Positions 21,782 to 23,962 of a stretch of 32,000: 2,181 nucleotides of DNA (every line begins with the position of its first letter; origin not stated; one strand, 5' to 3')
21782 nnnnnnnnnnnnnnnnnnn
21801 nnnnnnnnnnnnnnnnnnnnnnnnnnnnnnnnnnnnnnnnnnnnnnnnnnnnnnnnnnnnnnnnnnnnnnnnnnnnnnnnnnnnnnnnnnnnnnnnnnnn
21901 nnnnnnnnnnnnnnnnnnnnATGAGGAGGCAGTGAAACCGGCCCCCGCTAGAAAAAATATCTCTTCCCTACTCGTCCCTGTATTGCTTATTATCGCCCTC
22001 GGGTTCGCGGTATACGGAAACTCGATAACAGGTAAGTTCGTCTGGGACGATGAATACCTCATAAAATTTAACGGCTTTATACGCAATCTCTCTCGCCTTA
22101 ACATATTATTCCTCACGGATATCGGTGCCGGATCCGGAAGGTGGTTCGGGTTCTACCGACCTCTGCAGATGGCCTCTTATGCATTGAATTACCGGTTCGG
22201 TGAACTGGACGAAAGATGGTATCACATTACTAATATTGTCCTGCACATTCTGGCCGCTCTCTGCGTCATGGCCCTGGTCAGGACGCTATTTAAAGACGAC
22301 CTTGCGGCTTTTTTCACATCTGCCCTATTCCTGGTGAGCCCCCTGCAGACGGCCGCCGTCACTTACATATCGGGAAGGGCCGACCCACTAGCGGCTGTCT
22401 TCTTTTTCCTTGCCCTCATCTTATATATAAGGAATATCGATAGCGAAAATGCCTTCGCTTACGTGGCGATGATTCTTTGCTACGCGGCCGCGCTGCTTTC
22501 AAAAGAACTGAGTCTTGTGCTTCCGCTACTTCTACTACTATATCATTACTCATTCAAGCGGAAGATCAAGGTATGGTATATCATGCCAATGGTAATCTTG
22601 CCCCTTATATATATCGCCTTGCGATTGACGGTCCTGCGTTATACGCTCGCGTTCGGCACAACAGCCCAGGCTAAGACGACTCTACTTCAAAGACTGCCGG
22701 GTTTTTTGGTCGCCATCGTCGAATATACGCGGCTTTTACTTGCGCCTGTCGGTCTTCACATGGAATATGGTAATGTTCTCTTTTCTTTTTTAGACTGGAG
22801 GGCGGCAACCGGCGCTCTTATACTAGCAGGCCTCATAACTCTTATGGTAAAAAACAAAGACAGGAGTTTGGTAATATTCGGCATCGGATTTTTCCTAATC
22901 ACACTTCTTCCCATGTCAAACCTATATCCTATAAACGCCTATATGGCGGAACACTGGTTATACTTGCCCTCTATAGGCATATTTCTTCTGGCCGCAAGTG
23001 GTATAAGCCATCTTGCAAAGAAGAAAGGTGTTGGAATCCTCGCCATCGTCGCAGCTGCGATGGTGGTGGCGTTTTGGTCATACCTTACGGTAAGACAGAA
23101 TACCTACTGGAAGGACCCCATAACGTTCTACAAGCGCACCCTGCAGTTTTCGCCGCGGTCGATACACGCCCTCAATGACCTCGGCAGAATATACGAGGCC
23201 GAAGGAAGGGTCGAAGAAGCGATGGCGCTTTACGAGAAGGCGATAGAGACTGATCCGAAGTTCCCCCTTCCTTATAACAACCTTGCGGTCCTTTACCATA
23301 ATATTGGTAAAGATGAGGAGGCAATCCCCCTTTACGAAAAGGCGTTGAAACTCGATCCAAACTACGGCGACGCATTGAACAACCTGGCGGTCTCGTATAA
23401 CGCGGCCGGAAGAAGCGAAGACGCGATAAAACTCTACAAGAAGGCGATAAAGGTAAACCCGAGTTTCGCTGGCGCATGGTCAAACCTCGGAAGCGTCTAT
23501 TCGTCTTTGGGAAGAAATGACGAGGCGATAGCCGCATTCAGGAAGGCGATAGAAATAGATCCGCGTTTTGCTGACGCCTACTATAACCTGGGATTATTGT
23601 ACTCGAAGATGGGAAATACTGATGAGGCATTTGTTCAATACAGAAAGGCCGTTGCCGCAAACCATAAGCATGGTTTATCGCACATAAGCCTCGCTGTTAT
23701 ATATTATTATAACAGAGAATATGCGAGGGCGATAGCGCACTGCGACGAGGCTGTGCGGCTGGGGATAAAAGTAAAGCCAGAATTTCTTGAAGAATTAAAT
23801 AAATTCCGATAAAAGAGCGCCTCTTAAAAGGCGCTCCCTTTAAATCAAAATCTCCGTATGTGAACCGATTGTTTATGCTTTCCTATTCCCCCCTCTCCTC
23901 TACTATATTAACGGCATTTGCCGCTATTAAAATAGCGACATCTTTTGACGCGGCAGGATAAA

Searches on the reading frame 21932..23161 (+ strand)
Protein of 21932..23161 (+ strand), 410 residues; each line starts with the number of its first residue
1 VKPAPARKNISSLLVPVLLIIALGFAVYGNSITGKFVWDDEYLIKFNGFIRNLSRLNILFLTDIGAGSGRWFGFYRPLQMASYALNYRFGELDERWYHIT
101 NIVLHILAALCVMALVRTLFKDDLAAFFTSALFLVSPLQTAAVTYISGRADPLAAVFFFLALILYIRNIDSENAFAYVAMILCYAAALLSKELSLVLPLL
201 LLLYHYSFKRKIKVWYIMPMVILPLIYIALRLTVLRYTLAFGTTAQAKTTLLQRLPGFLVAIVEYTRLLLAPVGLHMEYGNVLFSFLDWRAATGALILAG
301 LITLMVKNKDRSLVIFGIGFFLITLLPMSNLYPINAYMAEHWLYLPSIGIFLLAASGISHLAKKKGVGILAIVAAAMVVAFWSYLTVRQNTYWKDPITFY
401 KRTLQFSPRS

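Call 19: search_protein_families(library=pfam, proteins=[window:21932-23161:+], max_evalue=1)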
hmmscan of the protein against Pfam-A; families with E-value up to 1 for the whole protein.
window:21932-23161:+ (410 aa): 1 family
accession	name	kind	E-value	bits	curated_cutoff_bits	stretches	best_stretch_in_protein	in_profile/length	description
PF20389.3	DUF6684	-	0.068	13.7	24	1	102-150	19-68/79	Family of unknown function (DUF6684)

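Call 81: search_solved_structures(query=window:21932-23161:+, max_evalue=1)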
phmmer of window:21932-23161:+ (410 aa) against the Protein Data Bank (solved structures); distinct sequences matched with E-value up to 1: 0.
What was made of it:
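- Tried and rejected: The N-terminal 410 aa of the TPR membrane protein gave no Pfam hit (call 19) and no PDB sequence hit (call 81).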

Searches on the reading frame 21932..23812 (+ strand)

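Call 8: search_protein_families(library=pfam, proteins=[window:21932-23812:+], max_evalue=0.001)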
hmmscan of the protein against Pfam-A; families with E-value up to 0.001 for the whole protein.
window:21932-23812:+ (626 aa): 34 families (the best 25 are shown)
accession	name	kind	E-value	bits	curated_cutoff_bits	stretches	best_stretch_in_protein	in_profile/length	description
PF00515.34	TPR_1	-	1.9e-52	173.5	27.8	5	515-546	3-34/34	Tetratricopeptide repeat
PF13431.12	TPR_17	-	1.1e-46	153.6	24.4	4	535-566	1-32/34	Tetratricopeptide repeat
PF13414.12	TPR_11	-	6.6e-43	144.6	26.8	4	520-561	1-42/42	TPR repeat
PF07719.23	TPR_2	-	8.4e-43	141.4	27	5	513-545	1-33/34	Tetratricopeptide repeat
PF13181.12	TPR_8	-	1.5e-42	140.6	25.7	5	513-545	1-33/34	Tetratricopeptide repeat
PF13176.12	TPR_7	-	1.4e-32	109.4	27.9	3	449-480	3-34/36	Tetratricopeptide repeat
PF13374.12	TPR_10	-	3.5e-31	106.7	27.5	3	547-575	2-30/42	Tetratricopeptide repeat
PF13424.12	TPR_12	-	4.7e-31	107.2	30.1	4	513-576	3-74/77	Tetratricopeptide repeat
PF14559.12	TPR_19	-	5.2e-30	104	25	5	462-512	8-58/68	Tetratricopeptide repeat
PF13432.12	TPR_16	-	1.1e-26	93.3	32.7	3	485-544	3-62/65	Tetratricopeptide repeat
PF13428.12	TPR_14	-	9.5e-26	88.1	23.5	3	413-453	3-43/44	Tetratricopeptide repeat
PF13174.12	TPR_6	-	5.5e-19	67.9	26.3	0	548-574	1-27/33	Tetratricopeptide repeat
PF23914.1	TPR_CcmH_CycH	-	1.2e-13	51.6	42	2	509-603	46-143/158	Cytochrome c-type biogenesis protein H TPR domain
PF13371.12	TPR_9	-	9.5e-11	42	35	0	489-549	5-65/73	Tetratricopeptide repeat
PF25063.1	ARM_TT21_C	-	3.3e-10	40.6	35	1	512-607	94-190/209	Tetratricopeptide repeat protein 21 C-terminal ARM domain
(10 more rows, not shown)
